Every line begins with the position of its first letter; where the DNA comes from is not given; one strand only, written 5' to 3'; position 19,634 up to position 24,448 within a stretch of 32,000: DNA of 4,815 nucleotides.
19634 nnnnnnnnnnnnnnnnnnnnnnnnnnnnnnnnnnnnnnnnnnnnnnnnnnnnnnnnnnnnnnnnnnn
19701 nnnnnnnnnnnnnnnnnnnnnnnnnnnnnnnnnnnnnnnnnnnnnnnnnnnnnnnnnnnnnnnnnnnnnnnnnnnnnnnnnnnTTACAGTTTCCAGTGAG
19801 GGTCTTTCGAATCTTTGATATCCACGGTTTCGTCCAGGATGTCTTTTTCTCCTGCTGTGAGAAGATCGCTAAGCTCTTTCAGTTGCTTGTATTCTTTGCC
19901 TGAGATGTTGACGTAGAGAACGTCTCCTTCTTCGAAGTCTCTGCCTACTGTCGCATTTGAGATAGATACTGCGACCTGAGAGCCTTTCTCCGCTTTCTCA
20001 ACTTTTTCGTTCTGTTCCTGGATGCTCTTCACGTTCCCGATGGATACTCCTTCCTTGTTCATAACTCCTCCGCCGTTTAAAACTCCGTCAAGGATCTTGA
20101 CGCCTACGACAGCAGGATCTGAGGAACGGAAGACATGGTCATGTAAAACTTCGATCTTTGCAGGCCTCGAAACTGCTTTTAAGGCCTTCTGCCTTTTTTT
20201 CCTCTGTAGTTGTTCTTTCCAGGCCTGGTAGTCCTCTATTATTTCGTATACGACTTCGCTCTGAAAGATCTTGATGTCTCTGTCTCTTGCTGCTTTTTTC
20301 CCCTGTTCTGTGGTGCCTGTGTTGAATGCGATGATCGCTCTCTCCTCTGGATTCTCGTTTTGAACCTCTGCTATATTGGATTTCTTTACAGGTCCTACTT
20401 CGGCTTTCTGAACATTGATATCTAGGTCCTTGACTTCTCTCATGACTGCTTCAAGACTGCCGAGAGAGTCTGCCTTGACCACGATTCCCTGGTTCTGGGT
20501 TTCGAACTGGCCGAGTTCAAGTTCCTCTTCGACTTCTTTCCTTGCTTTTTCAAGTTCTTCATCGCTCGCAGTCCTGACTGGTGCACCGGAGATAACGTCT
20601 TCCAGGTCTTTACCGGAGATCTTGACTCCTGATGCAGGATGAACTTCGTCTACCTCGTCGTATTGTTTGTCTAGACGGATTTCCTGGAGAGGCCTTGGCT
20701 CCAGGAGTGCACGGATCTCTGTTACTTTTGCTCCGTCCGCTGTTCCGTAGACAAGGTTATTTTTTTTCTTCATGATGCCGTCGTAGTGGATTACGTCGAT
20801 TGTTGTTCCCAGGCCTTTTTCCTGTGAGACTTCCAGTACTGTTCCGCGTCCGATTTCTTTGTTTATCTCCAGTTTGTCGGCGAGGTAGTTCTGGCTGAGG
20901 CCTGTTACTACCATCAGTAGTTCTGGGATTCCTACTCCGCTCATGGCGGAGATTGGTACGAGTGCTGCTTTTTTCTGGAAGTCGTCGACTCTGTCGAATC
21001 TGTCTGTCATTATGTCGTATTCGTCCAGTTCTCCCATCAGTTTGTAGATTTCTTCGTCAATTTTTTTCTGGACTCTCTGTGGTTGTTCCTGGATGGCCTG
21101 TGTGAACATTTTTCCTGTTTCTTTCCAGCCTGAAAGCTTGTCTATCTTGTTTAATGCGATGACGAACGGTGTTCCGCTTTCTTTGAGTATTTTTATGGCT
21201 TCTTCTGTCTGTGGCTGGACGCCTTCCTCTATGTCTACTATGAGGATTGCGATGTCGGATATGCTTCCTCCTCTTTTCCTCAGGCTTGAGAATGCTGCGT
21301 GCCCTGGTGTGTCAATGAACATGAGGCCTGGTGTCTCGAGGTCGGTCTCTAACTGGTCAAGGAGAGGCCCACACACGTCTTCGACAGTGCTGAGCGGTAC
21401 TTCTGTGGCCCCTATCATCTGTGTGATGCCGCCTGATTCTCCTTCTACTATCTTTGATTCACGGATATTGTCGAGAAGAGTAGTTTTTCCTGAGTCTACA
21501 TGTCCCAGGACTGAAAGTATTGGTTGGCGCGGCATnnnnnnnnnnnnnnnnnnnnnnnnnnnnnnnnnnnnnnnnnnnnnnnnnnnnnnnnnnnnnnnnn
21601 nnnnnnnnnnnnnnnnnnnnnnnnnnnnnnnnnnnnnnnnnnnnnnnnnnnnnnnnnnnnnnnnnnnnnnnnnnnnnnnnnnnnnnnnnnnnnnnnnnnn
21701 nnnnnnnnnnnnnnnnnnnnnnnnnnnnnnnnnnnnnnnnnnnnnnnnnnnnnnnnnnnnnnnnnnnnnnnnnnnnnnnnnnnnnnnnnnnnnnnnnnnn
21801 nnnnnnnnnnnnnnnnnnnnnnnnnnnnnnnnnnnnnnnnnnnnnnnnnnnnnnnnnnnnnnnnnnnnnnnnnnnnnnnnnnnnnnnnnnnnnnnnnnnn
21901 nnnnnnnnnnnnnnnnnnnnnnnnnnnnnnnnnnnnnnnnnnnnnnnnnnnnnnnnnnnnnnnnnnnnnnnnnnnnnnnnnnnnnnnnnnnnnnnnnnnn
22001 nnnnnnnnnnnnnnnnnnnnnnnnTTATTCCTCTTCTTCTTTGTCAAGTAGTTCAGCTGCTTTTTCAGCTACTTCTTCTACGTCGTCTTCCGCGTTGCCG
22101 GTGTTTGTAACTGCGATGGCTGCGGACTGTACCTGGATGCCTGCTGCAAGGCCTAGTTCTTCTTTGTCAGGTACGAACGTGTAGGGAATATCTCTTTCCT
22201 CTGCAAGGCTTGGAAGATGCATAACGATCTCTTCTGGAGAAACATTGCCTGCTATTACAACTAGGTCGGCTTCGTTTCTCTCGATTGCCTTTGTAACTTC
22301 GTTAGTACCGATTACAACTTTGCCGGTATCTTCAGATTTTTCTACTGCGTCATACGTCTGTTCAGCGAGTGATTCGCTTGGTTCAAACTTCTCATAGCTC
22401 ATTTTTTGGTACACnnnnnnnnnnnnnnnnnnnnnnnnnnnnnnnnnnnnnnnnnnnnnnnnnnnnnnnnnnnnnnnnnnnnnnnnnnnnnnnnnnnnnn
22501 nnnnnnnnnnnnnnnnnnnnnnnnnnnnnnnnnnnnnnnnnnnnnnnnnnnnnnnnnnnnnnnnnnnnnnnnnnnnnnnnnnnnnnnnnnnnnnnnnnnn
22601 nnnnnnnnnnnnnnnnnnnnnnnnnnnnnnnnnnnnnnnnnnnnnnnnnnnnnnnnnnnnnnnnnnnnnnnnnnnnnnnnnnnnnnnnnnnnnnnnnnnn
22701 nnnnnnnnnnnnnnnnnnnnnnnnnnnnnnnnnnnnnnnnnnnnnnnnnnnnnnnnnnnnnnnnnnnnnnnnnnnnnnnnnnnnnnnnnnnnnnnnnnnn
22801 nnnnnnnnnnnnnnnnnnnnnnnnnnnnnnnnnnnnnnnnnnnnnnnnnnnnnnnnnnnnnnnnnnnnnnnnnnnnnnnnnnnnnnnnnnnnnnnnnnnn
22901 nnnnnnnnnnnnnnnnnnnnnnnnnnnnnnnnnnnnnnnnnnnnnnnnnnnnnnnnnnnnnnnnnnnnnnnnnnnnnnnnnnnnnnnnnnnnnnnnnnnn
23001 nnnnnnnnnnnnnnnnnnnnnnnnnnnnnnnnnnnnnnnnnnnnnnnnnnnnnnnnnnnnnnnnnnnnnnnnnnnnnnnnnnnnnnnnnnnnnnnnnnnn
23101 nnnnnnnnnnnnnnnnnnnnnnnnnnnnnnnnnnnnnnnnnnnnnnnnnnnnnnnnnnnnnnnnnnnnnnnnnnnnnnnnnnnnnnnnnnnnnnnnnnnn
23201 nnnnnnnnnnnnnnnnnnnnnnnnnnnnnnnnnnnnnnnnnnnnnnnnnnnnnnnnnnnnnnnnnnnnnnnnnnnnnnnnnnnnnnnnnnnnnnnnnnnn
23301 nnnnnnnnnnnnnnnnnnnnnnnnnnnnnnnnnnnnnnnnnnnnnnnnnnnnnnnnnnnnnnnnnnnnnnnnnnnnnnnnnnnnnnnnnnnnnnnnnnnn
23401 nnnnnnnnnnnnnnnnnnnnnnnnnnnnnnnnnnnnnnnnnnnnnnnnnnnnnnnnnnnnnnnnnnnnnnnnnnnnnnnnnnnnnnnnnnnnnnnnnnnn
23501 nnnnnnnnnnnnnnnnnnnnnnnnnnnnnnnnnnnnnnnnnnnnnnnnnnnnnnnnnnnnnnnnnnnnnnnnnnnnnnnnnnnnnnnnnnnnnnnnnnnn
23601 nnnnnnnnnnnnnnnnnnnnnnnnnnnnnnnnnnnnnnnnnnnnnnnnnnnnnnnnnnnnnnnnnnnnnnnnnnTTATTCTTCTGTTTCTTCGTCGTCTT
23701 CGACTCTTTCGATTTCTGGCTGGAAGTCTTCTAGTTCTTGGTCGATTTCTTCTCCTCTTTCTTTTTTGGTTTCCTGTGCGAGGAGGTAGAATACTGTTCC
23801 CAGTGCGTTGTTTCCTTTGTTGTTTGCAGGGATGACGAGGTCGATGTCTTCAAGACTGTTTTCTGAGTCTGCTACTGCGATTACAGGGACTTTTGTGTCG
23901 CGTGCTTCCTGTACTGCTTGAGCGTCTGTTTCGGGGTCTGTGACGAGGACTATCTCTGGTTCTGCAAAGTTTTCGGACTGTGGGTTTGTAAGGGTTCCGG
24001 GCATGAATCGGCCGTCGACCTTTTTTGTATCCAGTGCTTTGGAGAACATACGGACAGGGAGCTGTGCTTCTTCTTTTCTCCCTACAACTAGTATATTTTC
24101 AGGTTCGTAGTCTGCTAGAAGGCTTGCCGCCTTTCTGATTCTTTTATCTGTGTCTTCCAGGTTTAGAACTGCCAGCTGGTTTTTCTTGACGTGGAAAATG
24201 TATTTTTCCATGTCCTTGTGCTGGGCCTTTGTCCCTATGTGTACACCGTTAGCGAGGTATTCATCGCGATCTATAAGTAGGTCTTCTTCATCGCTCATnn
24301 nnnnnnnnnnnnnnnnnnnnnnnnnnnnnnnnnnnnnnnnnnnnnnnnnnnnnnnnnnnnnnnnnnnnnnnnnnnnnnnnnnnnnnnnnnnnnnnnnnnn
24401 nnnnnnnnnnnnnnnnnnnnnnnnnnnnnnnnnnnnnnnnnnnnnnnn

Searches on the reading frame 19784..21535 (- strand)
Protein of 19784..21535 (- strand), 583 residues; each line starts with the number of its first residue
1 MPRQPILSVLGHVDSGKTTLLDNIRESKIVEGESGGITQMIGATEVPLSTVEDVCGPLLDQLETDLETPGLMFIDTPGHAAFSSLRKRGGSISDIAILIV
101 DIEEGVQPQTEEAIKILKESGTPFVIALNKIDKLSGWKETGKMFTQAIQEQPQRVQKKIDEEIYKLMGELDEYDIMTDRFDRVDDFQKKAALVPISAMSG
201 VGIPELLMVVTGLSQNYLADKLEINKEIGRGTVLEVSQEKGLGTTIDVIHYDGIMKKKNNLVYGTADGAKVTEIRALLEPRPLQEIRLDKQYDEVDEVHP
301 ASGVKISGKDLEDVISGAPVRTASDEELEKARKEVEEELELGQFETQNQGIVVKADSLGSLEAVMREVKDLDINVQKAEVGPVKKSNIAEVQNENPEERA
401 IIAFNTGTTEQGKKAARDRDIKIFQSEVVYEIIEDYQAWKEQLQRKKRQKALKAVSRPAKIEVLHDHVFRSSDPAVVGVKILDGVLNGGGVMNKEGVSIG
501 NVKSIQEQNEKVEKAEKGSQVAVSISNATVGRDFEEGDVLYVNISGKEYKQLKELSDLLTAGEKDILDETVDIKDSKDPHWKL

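Call 24: search_protein_families(library=pfam, proteins=[window:19784-21535:-])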
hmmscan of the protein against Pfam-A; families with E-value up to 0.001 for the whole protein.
window:19784-21535:- (583 aa): 5 families
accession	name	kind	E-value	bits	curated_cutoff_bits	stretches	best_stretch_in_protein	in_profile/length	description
PF00009.33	GTP_EFTU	-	2.5e-34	119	26.5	1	6-212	5-184/188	Elongation factor Tu GTP binding domain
PF14578.12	GTP_EFTU_D4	-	1.3e-26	92.7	23.8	1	457-541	1-86/86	Elongation factor Tu domain 4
PF11987.13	IF-2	-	4e-17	62.7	27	1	329-436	6-116/117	Translation-initiation factor 2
PF01926.29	MMR_HSR1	-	1.5e-07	32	21.9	1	9-130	4-113/113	50S ribosome-binding GTPase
PF03029.23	ATP_bind_1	-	4.7e-05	23.7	27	0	59-174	79-215/240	Conserved hypothetical ATP binding protein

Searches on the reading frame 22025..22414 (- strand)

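Call 24: search_protein_families(library=pfam, proteins=[window:22025-22414:-])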
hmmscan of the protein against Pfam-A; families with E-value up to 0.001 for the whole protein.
window:22025-22414:- (129 aa): 1 family
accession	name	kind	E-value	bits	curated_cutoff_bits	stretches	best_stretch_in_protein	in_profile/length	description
PF01248.31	Ribosomal_L7Ae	-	2.2e-28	98.2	22.1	1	19-110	2-93/95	Ribosomal protein L7Ae/L30e/S12e/Gadd45 family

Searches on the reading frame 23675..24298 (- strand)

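Call 24: search_protein_families(library=pfam, proteins=[window:23675-24298:-])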
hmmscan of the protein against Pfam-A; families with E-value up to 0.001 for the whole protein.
window:23675-24298:- (207 aa): 1 family
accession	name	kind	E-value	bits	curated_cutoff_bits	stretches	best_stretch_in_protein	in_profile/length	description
PF00318.25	Ribosomal_S2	-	2.6e-25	89.4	26.1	2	15-107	2-97/216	Ribosomal protein S2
